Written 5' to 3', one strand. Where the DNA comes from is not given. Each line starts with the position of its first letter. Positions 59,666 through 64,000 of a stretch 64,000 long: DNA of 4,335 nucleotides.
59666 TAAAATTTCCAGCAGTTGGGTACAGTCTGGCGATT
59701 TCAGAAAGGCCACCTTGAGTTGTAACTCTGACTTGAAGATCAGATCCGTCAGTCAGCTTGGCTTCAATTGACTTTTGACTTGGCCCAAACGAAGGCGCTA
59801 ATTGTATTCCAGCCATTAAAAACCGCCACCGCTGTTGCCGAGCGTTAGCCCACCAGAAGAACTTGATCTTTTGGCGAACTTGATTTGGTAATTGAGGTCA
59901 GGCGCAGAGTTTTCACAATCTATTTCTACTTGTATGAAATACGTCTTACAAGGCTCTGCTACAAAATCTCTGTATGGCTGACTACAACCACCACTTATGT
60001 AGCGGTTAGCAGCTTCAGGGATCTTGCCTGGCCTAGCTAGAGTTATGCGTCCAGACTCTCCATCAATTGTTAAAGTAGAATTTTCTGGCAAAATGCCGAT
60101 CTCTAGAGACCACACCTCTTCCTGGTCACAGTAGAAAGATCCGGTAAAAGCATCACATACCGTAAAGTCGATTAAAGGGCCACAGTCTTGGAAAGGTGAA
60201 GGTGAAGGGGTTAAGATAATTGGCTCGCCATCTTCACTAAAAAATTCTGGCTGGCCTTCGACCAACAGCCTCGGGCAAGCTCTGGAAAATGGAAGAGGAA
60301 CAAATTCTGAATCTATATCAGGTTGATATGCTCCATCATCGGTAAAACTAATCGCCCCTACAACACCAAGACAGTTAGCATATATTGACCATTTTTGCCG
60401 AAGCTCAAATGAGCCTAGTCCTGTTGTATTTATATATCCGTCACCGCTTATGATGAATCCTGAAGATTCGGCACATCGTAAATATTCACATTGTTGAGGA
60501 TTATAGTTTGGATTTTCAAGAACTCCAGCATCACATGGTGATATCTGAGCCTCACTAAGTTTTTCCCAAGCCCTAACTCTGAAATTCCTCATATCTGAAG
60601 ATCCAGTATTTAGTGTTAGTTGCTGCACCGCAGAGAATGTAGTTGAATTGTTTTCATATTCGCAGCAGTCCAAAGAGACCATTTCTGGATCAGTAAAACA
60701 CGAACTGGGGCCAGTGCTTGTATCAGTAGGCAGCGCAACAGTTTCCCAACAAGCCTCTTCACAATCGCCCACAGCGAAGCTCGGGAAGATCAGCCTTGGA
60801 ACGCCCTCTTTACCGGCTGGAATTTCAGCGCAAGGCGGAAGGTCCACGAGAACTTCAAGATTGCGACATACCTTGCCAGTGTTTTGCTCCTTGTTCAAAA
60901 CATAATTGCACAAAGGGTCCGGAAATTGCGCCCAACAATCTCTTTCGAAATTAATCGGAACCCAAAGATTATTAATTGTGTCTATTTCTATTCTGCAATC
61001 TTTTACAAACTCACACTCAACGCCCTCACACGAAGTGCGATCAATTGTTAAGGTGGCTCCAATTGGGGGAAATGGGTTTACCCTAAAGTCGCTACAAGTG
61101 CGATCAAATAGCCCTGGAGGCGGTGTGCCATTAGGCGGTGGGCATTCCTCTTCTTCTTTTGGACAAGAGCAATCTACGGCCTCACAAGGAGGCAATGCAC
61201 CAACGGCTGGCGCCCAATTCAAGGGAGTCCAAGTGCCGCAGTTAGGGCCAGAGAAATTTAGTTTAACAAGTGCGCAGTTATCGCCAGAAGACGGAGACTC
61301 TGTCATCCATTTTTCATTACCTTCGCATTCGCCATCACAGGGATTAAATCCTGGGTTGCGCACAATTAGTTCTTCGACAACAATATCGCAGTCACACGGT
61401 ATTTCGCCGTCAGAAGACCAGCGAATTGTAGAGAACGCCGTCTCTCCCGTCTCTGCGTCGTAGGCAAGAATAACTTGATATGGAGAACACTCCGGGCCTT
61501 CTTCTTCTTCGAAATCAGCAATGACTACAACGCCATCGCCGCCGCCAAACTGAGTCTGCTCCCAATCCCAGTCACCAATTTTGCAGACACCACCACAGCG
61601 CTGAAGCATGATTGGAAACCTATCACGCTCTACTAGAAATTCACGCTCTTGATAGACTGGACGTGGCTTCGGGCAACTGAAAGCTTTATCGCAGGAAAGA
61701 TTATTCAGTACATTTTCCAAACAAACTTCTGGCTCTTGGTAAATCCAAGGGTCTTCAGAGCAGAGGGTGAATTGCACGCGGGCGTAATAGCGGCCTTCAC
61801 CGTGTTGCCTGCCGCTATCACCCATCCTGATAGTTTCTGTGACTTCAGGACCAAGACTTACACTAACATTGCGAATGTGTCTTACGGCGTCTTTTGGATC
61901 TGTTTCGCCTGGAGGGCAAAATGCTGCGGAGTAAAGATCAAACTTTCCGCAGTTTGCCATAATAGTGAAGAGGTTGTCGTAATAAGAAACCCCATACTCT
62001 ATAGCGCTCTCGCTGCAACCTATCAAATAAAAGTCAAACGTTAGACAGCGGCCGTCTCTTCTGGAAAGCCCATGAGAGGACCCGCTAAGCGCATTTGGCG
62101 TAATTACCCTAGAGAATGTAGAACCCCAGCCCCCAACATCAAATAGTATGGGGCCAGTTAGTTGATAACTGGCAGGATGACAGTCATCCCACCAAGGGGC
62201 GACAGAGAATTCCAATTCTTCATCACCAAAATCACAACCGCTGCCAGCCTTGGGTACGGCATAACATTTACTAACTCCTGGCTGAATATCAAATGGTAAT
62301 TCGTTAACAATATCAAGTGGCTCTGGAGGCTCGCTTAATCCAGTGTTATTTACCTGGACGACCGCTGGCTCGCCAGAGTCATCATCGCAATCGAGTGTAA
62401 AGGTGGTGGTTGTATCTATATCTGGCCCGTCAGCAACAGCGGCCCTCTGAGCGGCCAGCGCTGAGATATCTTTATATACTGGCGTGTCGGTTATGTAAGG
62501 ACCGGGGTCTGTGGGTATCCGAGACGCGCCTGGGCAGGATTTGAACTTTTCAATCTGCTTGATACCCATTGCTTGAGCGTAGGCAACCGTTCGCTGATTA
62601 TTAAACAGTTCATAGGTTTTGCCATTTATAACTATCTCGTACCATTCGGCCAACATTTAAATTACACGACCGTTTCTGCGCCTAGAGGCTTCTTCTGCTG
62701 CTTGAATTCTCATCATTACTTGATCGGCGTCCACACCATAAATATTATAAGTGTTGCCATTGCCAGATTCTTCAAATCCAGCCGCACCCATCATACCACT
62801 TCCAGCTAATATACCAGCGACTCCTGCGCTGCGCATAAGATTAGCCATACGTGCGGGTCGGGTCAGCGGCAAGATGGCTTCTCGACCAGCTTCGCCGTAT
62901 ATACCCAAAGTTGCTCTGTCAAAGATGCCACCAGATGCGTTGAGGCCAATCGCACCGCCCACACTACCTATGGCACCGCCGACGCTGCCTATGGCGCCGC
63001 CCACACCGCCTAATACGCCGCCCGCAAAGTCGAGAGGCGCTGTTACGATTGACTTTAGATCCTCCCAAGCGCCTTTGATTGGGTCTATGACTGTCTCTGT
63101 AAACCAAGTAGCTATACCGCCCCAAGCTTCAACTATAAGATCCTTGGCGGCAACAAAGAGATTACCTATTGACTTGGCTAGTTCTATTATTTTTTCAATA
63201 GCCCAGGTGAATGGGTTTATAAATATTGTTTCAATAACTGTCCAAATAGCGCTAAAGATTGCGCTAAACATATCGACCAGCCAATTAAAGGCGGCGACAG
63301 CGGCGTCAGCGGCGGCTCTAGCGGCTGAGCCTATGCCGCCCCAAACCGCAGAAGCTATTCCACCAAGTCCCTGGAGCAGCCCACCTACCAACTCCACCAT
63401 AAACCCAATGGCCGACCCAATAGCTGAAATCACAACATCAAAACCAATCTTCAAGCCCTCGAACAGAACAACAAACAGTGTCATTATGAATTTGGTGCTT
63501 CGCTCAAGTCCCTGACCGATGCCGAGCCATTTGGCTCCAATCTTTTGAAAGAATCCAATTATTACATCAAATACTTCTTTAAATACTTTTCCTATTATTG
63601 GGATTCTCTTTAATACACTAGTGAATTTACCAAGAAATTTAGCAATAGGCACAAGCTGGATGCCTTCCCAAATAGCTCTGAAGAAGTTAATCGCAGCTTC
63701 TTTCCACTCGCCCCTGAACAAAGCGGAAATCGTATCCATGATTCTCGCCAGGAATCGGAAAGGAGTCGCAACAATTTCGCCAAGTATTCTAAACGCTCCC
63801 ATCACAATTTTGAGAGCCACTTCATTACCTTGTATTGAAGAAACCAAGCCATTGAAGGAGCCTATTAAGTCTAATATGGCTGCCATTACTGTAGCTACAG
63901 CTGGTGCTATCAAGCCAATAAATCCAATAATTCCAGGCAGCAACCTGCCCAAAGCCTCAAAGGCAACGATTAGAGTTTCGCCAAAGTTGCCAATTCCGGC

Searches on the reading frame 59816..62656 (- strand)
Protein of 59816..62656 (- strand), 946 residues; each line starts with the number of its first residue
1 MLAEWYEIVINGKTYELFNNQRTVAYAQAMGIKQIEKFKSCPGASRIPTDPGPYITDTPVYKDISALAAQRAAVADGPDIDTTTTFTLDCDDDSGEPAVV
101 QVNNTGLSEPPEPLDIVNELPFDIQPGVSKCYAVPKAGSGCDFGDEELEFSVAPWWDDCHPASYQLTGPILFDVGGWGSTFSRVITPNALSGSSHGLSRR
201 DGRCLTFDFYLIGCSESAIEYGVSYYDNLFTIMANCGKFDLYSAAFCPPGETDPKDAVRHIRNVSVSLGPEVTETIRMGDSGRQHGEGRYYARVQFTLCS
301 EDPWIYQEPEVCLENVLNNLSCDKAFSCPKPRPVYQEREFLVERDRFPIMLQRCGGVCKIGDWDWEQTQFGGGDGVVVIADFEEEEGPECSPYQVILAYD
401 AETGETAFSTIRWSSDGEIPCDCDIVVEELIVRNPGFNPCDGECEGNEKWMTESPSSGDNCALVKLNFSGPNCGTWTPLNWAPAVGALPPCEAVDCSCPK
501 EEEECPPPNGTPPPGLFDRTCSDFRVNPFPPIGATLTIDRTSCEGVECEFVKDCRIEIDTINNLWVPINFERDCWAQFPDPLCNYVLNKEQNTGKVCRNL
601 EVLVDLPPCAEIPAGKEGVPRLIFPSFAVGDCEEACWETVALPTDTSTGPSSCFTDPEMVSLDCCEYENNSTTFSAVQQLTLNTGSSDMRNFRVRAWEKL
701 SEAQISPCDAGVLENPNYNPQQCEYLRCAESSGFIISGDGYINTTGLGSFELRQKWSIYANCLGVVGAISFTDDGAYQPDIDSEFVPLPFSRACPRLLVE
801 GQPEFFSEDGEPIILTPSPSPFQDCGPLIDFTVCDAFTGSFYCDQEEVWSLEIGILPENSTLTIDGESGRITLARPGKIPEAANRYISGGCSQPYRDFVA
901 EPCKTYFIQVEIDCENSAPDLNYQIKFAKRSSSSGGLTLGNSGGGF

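Call 13: search_protein_families(library=pfam, proteins=[window:59816-62656:-], max_evalue=0.01)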
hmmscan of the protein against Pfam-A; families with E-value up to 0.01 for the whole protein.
window:59816-62656:- (946 aa): 0 families

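Call 31: search_protein_families(library=phrogs, proteins=[window:59816-62656:-], max_evalue=0.001)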
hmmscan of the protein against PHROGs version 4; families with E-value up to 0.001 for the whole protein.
window:59816-62656:- (946 aa): 1 family
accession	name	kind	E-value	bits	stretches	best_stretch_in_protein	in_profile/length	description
phrog_838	-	unknown function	6.2e-32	112.2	1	144-362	67-294/426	-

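Call 65: find_encoding_contigs(protein=window:59816-62656:-, flank=10000, max_places=3)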
Protein window:59816-62656:- (946 aa): 4 contigs read that carry it; 1 place shown.
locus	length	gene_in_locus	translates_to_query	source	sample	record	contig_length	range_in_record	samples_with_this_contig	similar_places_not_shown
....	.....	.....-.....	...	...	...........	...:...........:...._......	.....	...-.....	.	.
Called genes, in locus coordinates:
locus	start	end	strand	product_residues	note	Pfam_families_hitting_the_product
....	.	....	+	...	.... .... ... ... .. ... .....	?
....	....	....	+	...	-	-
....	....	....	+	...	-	-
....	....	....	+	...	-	-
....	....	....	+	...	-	-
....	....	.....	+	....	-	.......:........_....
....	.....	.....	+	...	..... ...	-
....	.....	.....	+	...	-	-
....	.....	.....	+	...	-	-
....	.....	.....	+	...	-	-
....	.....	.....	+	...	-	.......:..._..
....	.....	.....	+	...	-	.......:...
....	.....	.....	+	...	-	-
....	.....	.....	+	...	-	-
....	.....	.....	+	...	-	-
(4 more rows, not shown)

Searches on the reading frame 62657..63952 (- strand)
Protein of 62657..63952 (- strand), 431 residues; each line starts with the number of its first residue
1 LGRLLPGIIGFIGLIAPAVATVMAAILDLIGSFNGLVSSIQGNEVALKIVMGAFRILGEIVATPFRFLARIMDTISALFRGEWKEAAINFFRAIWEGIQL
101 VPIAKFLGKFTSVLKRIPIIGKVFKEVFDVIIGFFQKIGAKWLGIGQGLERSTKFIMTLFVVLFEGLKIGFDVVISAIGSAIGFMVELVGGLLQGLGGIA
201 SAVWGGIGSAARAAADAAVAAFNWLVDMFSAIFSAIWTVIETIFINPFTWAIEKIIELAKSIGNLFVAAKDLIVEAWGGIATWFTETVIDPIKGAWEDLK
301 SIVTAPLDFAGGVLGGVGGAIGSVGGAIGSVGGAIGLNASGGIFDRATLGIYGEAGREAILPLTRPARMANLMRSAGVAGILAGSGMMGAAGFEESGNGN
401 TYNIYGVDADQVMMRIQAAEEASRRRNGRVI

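Call 31: search_protein_families(library=phrogs, proteins=[window:62657-63952:-], max_evalue=0.001)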
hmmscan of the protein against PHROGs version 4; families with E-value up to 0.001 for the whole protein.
window:62657-63952:- (431 aa): 12 families
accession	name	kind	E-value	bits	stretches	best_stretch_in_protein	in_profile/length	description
phrog_58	-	tail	5.6e-15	55.8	1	16-340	568-894/1544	tail length tape measure protein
phrog_1535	-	tail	7.1e-11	42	1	15-404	686-1120/1152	tail length tape measure protein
phrog_4200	-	tail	5e-10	39.5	1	6-343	212-560/732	tail length tape measure protein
phrog_1272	-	tail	1.2e-09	37.5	1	10-331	725-1052/1606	tail length tape measure protein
phrog_991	-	tail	1.8e-07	30.1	1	104-365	594-876/1966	tail length tape measure protein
phrog_167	-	tail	2e-07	30.1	1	199-338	874-1013/1555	tail length tape measure protein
phrog_5493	-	tail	7.3e-06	25.5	1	10-343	645-917/1102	tail length tape measure protein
phrog_4070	-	tail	1.4e-05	24.4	1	65-336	146-402/989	tail length tape measure protein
phrog_305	-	tail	2.9e-05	23.9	1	19-335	403-701/1001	tail length tape measure protein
phrog_5448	-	tail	0.00016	19.7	1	15-329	1555-1885/3103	tail length tape measure protein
phrog_19074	-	unknown function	0.00047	19.1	0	327-381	1236-1294/1384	-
phrog_4372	-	tail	0.00058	18.4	1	137-345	1090-1290/1681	tail length tape measure protein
